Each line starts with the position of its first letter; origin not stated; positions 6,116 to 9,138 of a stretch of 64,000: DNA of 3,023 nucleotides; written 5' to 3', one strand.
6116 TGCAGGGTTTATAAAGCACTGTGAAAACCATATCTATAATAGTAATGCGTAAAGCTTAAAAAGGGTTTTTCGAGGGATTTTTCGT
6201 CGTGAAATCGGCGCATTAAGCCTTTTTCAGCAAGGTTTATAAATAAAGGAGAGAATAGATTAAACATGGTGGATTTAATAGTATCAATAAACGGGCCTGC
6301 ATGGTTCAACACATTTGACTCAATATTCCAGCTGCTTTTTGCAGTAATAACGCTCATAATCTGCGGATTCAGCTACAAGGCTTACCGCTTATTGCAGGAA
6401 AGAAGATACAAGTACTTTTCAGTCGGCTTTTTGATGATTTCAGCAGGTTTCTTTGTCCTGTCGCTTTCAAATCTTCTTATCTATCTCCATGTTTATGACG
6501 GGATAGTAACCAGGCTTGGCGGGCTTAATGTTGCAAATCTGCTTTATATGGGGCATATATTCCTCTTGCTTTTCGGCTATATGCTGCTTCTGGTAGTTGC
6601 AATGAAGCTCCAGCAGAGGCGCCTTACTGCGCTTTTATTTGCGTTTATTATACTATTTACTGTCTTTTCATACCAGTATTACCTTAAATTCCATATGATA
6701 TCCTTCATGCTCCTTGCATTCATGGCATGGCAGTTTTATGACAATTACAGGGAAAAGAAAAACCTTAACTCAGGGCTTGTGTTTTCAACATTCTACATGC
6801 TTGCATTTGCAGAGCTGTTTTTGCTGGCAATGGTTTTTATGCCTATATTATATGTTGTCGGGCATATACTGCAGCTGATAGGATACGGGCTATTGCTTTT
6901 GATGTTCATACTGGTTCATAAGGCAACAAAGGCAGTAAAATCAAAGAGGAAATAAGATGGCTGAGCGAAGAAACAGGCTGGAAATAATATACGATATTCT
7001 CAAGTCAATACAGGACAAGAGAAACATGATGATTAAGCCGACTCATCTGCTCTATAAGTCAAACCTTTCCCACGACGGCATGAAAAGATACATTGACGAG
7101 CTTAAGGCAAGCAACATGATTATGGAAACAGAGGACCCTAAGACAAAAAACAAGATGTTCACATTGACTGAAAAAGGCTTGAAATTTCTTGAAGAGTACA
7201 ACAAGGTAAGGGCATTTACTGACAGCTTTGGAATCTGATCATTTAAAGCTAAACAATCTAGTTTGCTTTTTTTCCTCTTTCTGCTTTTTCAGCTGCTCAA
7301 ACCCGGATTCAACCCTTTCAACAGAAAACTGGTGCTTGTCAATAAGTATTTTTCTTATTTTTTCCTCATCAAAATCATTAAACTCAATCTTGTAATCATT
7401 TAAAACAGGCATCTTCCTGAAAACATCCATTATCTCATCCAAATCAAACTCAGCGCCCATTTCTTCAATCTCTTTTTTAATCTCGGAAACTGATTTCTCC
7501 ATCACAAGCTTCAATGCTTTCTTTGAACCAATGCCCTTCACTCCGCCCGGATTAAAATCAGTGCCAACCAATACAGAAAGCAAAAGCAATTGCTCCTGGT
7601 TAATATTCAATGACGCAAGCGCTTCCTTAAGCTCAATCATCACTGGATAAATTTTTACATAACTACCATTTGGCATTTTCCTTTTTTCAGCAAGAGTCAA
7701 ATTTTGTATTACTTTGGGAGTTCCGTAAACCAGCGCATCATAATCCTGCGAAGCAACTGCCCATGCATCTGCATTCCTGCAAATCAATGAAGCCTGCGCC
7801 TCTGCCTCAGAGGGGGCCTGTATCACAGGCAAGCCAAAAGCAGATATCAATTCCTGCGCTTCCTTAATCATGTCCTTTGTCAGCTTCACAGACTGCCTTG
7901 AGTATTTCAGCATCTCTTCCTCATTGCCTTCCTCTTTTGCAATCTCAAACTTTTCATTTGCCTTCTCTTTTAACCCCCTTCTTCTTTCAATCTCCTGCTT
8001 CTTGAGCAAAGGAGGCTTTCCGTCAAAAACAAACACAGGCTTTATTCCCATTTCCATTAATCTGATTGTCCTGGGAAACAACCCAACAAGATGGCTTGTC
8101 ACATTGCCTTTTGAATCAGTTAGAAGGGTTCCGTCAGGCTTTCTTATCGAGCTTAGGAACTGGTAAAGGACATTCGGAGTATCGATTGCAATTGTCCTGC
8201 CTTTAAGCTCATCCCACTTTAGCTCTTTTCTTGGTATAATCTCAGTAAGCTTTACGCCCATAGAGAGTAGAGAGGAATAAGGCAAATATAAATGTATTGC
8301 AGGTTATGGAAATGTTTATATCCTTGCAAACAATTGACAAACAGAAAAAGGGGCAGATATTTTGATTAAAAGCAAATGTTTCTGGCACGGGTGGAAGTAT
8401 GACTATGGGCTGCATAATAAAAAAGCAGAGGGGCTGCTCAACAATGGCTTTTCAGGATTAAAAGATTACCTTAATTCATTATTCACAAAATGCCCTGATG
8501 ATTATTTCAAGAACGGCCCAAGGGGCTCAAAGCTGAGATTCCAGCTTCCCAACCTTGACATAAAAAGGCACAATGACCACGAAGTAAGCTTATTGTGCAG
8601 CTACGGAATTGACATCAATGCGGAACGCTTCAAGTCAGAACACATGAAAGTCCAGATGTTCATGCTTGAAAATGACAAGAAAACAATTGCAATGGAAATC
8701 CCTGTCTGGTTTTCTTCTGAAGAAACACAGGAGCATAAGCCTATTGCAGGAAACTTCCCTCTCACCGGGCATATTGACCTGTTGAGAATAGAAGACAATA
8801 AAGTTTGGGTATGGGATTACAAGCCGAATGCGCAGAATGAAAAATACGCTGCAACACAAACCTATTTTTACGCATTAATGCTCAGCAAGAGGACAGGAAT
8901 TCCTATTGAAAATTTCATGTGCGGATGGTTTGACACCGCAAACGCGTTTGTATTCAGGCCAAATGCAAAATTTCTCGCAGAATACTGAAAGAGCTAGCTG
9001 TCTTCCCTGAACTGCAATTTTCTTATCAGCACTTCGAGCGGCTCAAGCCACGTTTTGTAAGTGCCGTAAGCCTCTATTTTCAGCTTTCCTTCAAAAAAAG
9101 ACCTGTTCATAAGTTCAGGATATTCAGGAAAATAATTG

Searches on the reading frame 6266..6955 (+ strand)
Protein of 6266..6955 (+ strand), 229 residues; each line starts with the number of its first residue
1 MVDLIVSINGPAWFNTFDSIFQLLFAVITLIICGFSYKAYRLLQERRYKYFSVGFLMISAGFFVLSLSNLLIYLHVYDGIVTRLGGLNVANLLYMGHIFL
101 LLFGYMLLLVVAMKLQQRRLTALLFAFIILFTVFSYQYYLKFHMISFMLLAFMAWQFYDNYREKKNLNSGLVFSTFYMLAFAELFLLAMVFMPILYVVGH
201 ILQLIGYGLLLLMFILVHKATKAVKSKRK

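Call 33: search_protein_families(library=pfam, proteins=[window:6266-6955:+], max_evalue=0.001)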
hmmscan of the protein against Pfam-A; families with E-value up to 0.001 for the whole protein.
window:6266-6955:+ (229 aa): 1 family
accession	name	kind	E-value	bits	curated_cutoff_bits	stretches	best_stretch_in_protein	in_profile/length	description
PF24365.1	DUF7521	-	1.4e-05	25.7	27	1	22-81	5-64/82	Family of unknown function (DUF7521)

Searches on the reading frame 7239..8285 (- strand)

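Call 33: search_protein_families(library=pfam, proteins=[window:7239-8285:-], max_evalue=0.001)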
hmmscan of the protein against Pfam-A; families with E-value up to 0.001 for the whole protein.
window:7239-8285:- (348 aa): 2 families
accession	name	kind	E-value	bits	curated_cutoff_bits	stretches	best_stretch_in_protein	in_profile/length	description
PF00867.23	XPG_I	-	7.7e-24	84.4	24.9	1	151-243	1-89/89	XPG I-region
PF00752.23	XPG_N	-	1.3e-20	74.2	22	1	20-107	17-99/101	XPG N-terminal domain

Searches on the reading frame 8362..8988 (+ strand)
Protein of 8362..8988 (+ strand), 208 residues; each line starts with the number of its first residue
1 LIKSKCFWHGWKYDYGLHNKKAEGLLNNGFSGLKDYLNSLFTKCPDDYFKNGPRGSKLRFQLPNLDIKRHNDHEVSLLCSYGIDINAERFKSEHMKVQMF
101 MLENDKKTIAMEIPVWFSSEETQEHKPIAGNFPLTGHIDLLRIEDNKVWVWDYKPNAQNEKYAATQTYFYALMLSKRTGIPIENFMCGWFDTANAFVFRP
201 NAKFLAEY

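Call 33: search_protein_families(library=pfam, proteins=[window:8362-8988:+], max_evalue=0.001)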
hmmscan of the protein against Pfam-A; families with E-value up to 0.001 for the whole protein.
window:8362-8988:+ (208 aa): 1 family
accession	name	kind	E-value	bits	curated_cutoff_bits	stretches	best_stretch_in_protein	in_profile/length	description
PF12705.13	PDDEXK_1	-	5.8e-07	30.1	22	1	118-177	120-172/247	PD-(D/E)XK nuclease superfamily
